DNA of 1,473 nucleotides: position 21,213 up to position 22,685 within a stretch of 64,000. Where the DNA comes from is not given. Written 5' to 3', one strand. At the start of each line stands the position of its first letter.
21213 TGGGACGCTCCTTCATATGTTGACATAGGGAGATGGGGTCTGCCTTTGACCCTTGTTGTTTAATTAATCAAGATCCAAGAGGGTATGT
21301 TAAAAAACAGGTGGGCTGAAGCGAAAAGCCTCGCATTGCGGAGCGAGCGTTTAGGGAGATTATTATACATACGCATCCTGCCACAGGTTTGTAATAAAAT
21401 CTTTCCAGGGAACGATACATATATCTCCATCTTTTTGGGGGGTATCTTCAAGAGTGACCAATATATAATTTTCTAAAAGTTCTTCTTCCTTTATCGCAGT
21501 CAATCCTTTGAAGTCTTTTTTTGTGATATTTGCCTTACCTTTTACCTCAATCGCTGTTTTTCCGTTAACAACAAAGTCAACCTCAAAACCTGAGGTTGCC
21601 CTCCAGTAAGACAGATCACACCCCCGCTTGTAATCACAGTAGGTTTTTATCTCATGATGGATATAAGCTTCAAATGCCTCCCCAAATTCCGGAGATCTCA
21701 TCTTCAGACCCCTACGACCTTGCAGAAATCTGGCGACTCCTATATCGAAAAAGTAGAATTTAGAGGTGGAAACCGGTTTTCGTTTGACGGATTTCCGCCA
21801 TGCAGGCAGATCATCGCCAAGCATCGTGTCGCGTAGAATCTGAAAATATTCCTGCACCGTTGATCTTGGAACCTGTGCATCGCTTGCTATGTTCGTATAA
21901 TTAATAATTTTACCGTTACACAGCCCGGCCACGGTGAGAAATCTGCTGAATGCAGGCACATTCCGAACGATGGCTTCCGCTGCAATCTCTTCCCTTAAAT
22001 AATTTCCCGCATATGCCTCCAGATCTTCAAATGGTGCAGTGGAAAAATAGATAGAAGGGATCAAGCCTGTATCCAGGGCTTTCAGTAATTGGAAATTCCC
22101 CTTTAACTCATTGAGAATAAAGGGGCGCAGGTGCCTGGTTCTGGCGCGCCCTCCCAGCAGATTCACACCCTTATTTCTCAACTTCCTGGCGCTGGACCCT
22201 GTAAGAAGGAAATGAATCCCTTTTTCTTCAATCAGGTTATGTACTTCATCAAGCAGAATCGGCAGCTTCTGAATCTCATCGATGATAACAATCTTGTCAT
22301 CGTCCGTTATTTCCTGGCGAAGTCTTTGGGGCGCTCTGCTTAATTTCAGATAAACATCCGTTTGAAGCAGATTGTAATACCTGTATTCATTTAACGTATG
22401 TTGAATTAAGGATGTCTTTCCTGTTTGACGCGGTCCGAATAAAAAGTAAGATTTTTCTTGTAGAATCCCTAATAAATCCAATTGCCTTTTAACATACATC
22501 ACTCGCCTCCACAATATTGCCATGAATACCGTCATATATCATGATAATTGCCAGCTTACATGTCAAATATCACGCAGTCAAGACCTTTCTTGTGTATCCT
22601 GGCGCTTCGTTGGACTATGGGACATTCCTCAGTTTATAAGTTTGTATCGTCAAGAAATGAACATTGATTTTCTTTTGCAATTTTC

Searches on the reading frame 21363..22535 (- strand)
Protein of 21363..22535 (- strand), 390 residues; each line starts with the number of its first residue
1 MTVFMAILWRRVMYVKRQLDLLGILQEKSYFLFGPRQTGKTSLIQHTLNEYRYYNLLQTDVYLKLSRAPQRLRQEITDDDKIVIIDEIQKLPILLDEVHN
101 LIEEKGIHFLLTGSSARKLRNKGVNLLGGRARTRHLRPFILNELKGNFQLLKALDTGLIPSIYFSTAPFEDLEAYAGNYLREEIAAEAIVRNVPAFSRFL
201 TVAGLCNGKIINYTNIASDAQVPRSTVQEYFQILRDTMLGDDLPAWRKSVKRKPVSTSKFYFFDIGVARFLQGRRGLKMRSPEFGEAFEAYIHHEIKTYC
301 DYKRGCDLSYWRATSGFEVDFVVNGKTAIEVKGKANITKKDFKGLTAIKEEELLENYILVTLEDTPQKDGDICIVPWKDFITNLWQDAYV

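Call 78: search_protein_families(library=pfam, proteins=[window:21363-22535:-], max_evalue=0.001)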
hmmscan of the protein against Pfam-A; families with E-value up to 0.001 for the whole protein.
window:21363-22535:- (390 aa): 5 families
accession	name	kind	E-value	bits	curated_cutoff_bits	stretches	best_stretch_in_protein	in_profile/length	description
PF13635.12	DUF4143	-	1e-29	103.8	28.1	1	182-332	2-158/160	Domain of unknown function (DUF4143)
PF13173.12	AAA_14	-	9.4e-21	74.6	27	1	27-144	2-128/129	AAA domain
PF13401.12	AAA_22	-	4.7e-05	24.2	27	0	69-114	72-123/130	AAA domain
PF01637.24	ATPase_2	-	0.00036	20.9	33.2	0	28-53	21-46/225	ATPase domain predominantly from Archaea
PF00004.35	AAA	-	0.00091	20.1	21.2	0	31-91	2-69/131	ATPase family associated with various cellular activities (AAA)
